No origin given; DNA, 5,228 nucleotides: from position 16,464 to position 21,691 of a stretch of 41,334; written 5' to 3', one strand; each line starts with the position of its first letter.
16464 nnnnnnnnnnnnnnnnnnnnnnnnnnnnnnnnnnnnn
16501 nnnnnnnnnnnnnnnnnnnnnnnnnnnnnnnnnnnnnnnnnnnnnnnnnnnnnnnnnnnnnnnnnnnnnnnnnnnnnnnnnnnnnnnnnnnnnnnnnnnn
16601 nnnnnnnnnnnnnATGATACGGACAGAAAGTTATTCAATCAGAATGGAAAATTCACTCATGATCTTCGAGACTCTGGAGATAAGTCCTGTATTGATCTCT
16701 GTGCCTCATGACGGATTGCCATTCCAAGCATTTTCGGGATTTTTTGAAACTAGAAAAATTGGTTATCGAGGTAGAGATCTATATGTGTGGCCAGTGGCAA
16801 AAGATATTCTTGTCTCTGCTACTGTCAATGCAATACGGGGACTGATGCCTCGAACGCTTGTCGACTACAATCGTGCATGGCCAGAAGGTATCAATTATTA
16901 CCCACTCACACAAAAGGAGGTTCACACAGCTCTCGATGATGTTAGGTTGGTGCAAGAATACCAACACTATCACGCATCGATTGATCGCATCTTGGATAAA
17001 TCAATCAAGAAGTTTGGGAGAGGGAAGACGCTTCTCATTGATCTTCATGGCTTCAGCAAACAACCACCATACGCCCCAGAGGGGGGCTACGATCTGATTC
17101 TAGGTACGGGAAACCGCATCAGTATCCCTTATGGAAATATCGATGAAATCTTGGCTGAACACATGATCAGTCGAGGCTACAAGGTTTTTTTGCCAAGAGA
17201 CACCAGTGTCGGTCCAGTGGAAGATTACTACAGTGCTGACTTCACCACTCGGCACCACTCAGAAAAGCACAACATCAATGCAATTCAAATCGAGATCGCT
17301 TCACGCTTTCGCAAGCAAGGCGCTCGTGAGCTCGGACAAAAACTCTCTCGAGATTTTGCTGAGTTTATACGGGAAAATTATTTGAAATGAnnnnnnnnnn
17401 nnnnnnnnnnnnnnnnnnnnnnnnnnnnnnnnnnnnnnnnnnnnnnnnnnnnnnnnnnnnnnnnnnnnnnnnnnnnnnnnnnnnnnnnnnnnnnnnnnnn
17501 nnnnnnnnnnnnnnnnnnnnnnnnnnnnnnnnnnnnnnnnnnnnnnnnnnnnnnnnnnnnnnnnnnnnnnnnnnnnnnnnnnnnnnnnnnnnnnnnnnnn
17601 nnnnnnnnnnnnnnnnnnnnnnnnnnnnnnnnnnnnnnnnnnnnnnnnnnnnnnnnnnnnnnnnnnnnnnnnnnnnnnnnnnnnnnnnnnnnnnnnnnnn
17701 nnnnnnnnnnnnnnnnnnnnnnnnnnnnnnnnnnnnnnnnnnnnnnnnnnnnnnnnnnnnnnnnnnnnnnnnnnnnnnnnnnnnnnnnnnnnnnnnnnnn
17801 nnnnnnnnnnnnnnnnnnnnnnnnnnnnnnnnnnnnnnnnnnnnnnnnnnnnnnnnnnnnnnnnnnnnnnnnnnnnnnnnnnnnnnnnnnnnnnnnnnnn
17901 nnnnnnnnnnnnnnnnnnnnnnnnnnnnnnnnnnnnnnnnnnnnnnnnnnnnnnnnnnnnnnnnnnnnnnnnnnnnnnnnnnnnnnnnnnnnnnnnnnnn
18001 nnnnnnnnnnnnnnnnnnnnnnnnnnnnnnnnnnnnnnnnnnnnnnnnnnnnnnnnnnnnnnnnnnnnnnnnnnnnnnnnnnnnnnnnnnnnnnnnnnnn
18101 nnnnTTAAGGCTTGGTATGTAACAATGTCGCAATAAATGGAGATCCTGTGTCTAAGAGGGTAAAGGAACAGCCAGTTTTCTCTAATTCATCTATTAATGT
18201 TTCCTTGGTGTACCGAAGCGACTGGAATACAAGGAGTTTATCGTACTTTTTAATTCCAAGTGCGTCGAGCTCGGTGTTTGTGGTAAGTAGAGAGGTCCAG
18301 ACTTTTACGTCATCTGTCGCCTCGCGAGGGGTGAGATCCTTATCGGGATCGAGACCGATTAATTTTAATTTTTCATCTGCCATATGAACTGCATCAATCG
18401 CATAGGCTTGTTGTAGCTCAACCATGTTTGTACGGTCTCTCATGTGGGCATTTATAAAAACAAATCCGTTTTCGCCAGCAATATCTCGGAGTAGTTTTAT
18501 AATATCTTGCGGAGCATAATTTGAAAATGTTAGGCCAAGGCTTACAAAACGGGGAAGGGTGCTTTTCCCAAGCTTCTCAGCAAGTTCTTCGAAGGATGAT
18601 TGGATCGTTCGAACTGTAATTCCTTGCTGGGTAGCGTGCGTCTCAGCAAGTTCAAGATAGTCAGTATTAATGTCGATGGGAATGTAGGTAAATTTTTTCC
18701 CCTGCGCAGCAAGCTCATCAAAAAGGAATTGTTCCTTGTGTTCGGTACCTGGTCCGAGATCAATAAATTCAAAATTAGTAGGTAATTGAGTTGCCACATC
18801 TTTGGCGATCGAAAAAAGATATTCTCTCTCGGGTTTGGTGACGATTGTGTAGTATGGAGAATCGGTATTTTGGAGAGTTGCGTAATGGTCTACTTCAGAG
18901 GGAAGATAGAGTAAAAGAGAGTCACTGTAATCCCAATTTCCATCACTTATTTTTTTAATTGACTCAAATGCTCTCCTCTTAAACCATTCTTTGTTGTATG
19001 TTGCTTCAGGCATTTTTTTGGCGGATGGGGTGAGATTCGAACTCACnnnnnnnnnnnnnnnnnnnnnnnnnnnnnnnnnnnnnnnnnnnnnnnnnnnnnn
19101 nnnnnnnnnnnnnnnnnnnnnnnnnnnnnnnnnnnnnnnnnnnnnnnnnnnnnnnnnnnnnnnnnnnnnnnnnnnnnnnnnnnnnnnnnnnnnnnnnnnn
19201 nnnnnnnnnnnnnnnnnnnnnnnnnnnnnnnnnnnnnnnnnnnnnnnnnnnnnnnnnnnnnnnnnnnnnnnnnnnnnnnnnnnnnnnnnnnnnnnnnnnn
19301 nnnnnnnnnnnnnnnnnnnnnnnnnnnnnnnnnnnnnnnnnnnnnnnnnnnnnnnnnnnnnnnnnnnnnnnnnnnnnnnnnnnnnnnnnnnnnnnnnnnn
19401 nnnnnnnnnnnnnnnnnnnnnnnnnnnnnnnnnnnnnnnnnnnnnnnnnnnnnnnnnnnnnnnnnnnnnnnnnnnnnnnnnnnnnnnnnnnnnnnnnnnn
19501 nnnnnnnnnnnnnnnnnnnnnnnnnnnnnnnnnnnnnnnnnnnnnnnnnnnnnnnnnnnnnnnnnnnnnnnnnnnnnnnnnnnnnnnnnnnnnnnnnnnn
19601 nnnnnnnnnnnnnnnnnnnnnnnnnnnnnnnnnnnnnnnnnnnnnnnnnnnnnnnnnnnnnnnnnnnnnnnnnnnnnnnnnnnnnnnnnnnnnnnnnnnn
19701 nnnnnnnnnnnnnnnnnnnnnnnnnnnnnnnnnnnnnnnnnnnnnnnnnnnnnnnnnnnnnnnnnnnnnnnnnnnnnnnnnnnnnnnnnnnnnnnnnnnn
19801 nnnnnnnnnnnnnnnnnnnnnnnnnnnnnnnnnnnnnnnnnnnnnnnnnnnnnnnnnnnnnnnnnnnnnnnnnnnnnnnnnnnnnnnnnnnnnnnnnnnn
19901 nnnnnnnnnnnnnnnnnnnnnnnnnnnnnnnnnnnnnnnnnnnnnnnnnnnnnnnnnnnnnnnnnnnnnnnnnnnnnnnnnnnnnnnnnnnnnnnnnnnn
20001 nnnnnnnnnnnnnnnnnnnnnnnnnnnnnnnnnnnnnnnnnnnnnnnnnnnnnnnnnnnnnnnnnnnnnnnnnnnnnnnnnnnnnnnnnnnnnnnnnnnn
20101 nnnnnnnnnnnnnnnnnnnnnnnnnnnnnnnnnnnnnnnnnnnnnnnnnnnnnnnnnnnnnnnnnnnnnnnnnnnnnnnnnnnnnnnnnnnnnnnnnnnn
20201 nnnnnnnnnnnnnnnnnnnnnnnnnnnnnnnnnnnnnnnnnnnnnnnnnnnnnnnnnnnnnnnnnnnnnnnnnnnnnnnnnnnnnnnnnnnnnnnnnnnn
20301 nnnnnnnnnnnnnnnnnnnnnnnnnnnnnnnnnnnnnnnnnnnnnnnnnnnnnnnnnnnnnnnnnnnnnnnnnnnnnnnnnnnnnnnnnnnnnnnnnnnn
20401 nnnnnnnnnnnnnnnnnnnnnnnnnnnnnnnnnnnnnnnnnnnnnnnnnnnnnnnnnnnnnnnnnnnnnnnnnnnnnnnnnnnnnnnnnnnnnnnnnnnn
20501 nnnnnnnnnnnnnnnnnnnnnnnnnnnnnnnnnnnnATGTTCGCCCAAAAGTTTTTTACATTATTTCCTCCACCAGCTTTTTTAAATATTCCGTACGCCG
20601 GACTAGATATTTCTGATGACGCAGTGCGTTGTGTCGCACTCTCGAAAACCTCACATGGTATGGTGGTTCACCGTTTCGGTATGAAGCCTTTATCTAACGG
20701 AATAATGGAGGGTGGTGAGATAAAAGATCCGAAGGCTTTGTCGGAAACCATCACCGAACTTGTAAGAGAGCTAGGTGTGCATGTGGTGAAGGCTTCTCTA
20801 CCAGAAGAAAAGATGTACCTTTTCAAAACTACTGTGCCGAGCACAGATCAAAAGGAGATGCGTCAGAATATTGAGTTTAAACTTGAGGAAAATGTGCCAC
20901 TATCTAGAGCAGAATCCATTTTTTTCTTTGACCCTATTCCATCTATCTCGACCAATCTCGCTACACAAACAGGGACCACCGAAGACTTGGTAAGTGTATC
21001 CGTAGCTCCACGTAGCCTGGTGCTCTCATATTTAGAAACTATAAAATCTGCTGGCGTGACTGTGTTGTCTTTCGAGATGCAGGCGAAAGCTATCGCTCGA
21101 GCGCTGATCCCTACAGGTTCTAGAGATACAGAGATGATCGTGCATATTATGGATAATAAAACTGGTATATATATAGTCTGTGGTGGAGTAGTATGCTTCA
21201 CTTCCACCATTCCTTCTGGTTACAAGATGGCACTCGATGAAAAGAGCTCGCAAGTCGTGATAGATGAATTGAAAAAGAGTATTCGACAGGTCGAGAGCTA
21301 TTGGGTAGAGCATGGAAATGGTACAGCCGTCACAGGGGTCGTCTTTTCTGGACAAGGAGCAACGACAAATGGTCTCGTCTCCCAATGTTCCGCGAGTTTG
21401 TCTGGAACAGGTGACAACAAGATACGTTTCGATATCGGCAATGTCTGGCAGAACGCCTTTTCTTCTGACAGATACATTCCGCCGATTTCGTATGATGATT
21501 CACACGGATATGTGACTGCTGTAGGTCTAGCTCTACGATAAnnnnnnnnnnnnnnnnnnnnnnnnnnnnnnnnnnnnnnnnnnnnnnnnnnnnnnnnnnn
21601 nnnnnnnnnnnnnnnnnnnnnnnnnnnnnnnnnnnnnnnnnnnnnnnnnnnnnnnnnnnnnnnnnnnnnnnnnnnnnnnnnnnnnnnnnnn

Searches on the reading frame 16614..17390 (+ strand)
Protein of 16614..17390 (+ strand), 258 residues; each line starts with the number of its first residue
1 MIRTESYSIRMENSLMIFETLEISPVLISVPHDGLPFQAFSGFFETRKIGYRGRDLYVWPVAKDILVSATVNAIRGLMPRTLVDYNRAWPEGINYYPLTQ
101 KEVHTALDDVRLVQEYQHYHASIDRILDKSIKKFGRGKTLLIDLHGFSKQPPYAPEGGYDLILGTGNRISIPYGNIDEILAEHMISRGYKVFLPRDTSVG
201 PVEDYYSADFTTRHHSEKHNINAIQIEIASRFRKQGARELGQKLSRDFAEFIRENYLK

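Call 21: search_protein_families(library=pfam, proteins=[window:16614-17390:+], max_evalue=0.00001)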
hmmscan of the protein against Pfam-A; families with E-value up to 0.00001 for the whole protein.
window:16614-17390:+ (258 aa): 1 family
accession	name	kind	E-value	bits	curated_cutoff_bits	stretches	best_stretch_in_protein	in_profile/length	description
PF05013.17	FGase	-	1.4e-14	55.2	28.9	1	24-230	1-215/219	N-formylglutamate amidohydrolase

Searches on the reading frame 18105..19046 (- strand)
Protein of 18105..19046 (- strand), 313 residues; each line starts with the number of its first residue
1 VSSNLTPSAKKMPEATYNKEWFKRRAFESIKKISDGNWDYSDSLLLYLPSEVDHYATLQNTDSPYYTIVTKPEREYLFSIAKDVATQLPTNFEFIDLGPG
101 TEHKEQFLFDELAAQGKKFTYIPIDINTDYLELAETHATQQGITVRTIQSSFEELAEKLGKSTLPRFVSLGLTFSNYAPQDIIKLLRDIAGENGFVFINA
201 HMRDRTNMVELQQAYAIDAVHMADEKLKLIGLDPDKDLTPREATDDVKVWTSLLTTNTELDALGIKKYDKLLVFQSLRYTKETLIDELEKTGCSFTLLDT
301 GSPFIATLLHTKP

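Call 22: search_protein_families(library=pfam, proteins=[window:18105-19046:-], max_evalue=0.00001)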
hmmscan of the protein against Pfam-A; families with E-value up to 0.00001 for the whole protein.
window:18105-19046:- (313 aa): 2 families
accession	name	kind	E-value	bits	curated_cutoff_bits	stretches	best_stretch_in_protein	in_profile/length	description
PF10017.15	Methyltransf_33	-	3e-16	59.8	23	1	65-201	39-178/304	Histidine-specific methyltransferase, SAM-dependent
PF13847.12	Methyltransf_31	-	9e-06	25.9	27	0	93-158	6-69/145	Methyltransferase domain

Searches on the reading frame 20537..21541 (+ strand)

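Call 22: search_protein_families(library=pfam, proteins=[window:20537-21541:+], max_evalue=0.00001)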
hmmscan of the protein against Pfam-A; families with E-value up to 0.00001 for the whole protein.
window:20537-21541:+ (334 aa): 1 family
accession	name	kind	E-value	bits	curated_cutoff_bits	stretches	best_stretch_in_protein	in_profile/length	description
PF11104.14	PilM_2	-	7.6e-16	58.4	27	1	22-222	1-205/340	Type IV pilus assembly protein PilM;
